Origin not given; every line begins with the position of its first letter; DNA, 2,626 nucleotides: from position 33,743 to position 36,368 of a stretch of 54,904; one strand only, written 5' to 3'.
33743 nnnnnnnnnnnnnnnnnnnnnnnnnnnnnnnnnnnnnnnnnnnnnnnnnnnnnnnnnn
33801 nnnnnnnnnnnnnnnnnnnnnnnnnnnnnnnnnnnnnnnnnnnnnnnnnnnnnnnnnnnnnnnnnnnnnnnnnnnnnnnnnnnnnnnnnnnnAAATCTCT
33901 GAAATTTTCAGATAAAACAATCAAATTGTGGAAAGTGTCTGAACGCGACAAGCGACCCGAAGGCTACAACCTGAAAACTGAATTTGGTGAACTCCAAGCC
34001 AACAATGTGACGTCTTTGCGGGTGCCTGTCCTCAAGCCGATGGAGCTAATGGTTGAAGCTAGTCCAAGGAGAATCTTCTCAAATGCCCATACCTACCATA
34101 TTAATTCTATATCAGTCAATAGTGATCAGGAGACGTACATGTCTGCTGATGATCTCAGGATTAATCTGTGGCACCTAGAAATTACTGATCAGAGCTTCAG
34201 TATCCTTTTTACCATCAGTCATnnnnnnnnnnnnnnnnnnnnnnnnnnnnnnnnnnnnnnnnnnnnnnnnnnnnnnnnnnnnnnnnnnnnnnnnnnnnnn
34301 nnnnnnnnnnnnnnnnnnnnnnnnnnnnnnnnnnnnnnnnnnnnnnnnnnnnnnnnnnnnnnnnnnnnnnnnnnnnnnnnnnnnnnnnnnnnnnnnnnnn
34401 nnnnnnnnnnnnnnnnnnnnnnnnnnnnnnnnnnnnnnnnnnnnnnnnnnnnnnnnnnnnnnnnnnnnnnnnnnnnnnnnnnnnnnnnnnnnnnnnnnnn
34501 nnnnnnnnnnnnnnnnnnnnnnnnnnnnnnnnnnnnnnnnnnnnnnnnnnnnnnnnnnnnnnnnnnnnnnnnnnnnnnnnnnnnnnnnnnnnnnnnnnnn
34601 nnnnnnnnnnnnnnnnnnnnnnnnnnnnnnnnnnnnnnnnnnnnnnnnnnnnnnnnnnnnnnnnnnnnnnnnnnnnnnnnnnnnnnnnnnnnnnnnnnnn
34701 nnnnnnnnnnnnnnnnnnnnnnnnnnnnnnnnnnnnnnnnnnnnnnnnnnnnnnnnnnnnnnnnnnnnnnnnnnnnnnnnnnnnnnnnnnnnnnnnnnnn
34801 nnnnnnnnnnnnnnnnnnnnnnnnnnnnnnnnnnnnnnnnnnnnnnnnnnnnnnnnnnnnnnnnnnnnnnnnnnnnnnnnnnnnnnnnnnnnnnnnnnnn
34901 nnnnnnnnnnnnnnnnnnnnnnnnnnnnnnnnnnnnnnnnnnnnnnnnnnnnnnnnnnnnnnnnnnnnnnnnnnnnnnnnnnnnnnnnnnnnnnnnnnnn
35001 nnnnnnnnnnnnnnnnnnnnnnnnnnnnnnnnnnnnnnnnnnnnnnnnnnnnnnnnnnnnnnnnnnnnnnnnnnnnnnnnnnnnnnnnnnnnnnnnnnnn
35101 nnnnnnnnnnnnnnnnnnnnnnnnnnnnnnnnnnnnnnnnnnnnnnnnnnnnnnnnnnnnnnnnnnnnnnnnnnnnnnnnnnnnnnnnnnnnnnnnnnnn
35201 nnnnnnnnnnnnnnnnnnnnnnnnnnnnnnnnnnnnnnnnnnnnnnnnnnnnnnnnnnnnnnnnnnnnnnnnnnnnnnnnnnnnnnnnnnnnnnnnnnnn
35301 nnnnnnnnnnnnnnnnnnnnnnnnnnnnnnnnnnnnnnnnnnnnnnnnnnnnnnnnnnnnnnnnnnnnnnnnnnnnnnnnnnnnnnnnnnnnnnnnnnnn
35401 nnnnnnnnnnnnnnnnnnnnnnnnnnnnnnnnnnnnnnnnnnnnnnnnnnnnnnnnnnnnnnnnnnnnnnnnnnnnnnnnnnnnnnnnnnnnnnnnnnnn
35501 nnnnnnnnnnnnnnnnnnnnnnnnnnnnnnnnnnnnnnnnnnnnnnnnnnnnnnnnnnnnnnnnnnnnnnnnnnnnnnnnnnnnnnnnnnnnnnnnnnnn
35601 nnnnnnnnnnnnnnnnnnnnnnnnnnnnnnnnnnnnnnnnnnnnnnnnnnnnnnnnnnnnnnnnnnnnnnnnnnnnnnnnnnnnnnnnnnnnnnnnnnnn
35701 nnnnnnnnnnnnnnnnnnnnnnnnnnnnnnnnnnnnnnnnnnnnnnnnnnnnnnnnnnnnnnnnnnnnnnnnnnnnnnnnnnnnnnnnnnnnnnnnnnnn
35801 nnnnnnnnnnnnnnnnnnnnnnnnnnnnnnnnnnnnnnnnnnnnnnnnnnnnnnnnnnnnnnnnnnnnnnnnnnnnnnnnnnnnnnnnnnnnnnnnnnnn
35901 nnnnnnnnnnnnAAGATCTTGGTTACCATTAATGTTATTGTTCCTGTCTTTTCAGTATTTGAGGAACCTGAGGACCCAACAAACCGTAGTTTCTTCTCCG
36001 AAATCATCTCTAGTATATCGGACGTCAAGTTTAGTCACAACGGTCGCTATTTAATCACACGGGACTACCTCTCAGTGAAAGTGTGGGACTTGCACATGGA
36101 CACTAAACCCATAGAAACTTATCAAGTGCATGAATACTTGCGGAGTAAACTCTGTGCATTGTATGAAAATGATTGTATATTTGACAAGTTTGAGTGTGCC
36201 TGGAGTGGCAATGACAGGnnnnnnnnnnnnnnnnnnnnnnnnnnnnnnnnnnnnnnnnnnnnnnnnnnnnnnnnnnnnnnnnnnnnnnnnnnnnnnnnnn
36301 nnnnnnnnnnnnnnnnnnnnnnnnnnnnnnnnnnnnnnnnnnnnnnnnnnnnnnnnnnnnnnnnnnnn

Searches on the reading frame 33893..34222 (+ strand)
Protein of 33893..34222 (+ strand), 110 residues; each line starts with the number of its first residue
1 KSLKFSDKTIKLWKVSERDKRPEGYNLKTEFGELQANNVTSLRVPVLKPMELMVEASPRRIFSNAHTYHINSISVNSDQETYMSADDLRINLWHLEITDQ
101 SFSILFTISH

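Call 37: search_protein_families(library=pfam, proteins=[window:33893-34222:+], max_evalue=0.01)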
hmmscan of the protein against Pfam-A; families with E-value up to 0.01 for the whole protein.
window:33893-34222:+ (110 aa): 1 family
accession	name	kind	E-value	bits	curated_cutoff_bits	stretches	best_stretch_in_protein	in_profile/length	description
PF00400.38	WD40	-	0.001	20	27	0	64-93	8-38/39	WD domain, G-beta repeat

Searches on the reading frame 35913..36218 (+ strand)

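Call 37: search_protein_families(library=pfam, proteins=[window:35913-36218:+], max_evalue=0.01)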
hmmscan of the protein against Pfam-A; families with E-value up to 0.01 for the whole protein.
window:35913-36218:+ (102 aa): 3 families
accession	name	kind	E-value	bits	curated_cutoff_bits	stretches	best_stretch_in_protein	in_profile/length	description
PF24814.1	WD40_Prp19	-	0.00031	20.3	320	1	23-74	168-219/281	Prp19 WD40 domain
PF25168.1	Beta-prop_WDR36-Utp21_2nd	-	0.0015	18.4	84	1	28-75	236-283/335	WDR36/Utp21 second beta-propeller domain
PF24780.1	WD40_MABP1-WDR62_1st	-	0.0021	17.8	496.3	1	15-76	21-84/328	MABP1/WDR62 first WD40 domain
